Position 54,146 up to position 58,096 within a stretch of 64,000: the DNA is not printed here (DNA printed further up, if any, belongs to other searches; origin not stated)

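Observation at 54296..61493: Two divergently transcribed giant (1216 and 1104 aa) uncharacterised secreted/membrane proteins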

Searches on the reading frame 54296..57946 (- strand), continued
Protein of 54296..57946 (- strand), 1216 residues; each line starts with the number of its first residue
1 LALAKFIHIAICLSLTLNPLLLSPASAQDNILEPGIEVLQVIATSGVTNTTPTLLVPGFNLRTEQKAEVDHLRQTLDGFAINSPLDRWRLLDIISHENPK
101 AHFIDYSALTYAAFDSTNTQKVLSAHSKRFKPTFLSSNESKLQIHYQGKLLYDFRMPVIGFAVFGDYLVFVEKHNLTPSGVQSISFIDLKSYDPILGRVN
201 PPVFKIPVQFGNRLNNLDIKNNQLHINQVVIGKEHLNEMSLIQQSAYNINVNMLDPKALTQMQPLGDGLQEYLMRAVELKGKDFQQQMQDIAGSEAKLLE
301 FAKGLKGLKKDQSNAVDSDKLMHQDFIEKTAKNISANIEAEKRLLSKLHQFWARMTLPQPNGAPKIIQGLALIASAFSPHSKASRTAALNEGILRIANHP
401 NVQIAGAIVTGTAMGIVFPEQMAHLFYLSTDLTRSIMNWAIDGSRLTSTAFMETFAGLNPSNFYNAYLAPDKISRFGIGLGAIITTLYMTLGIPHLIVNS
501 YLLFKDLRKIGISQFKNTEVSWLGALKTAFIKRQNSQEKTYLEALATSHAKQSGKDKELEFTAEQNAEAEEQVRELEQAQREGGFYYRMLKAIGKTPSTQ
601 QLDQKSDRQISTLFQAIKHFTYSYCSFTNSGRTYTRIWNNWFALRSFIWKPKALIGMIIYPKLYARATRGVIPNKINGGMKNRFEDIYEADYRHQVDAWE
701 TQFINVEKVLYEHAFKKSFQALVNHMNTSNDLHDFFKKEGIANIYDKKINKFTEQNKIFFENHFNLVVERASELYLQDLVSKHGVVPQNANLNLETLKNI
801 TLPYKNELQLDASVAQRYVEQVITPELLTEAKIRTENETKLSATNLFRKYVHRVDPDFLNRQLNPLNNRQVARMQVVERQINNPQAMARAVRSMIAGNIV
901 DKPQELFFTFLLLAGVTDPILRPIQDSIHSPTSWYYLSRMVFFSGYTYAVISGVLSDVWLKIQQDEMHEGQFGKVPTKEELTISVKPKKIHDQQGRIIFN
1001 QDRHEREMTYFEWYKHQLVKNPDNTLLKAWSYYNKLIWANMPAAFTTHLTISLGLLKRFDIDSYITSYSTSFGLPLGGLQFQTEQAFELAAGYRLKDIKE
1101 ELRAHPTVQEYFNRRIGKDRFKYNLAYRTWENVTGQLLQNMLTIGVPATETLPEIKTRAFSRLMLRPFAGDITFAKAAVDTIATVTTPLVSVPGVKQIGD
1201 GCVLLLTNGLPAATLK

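Call 109: search_protein_families(library=pfam, alignment_id=A7, max_evalue=0.1)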
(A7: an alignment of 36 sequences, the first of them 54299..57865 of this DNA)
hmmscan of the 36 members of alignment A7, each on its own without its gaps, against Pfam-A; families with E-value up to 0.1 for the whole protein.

A. member 1, window:54299-57865:- (1189 aa): 0 families

B. families by the number of members that match (of 36 scanned): 14 families
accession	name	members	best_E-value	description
PF19314.4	DUF5917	1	0.0002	Family of unknown function (DUF5917)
PF02321.23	OEP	1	0.008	Outer membrane efflux protein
PF03920.20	TLE_N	1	0.022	Groucho/TLE N-terminal Q-rich domain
PF24183.1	DUF7412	1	0.028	Family of unknown function (DUF7412)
PF03448.22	MgtE_N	1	0.033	MgtE intracellular N domain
PF22258.1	DUF6949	1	0.035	Family of unknown function (DUF6949)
PF01729.25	QRPTase_C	1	0.038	Quinolinate phosphoribosyl transferase, C-terminal domain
PF13608.11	Potyvirid-P3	1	0.051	Protein P3 of Potyviral polyprotein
PF06522.17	B12D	1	0.057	NADH-ubiquinone reductase complex 1 MLRQ subunit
PF22413.2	OGT_N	1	0.058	Methylated DNA-protein cysteine MeTransferase OGT N-terminal domain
PF13469.12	Sulfotransfer_3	1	0.058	Sulfotransferase family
PF03015.24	Sterile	1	0.062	Male sterility protein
PF19196.5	DUF5871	1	0.082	Family of unknown function (DUF5871)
PF18904.5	DUF5660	1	0.088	Domain of unknown function (DUF5660)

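Call 110: fold_search(model_id=the predicted structure, library=viral)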
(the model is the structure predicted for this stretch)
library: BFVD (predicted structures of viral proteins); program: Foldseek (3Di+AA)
matches with E <= 10: 155; with E <= 0.001: 0
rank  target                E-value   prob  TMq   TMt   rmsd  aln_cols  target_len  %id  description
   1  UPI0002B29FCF         4.9e-02  0.15  0.09  0.09  33.3      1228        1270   11  (no name look-up for this kind of identifier)
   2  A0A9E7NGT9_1          1.2e-01  0.08  0.06  0.07  39.2      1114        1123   11  (no name in the UniProt tables at hand)
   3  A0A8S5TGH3            1.3e-01  0.06  0.05  0.06  62.1      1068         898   10  STRUCTURAL MAINTENANCE OF CHROMOSOMES PROTEIN [Myoviridae sp. ctIty1]
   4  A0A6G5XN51            1.6e-01  0.08  0.08  0.08  45.1      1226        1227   10  (no name in the UniProt tables at hand)
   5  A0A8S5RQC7            2.0e-01  0.07  0.06  0.08  46.1      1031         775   11  (no name in the UniProt tables at hand)
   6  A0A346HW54            2.2e-01  0.06  0.05  0.05  46.6       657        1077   11  (no name in the UniProt tables at hand)
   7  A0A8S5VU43            2.2e-01  0.06  0.06  0.06  45.2      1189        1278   10  Uncharacterized protein [Ackermannviridae sp.]
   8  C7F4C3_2              3.5e-01  0.06  0.06  0.07  42.9       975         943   10  (no name in the UniProt tables at hand)
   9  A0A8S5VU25            4.1e-01  0.06  0.06  0.07  51.5       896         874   10  STRUCTURAL MAINTENANCE OF CHROMOSOMES PROTEIN [Ackermannviridae sp.]
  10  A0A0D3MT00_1          4.8e-01  0.08  0.10  0.10  37.3      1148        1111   10  Tail tape measure protein [Lactococcus phage WRP3]
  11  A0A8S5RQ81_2          5.0e-01  0.04  0.05  0.06  62.6      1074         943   11  (no name in the UniProt tables at hand)
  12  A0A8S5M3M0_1          5.6e-01  0.06  0.08  0.10  36.6      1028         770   12  Minor tail protein [Siphoviridae sp. ctz7e2]
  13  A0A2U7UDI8            6.0e-01  0.08  0.07  0.12  31.2       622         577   10  Uncharacterized protein [Pandoravirus neocaledonia]
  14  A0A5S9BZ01            7.9e-01  0.03  0.05  0.05  49.2       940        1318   10  DNA repair exonuclease [Tenacibaculum phage PTm1]
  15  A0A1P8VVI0            8.6e-01  0.03  0.05  0.05  48.3       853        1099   10  (no name in the UniProt tables at hand)
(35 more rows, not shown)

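Call 120: find_encoding_contigs(protein=P0001, flank=10000, max_places=3)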
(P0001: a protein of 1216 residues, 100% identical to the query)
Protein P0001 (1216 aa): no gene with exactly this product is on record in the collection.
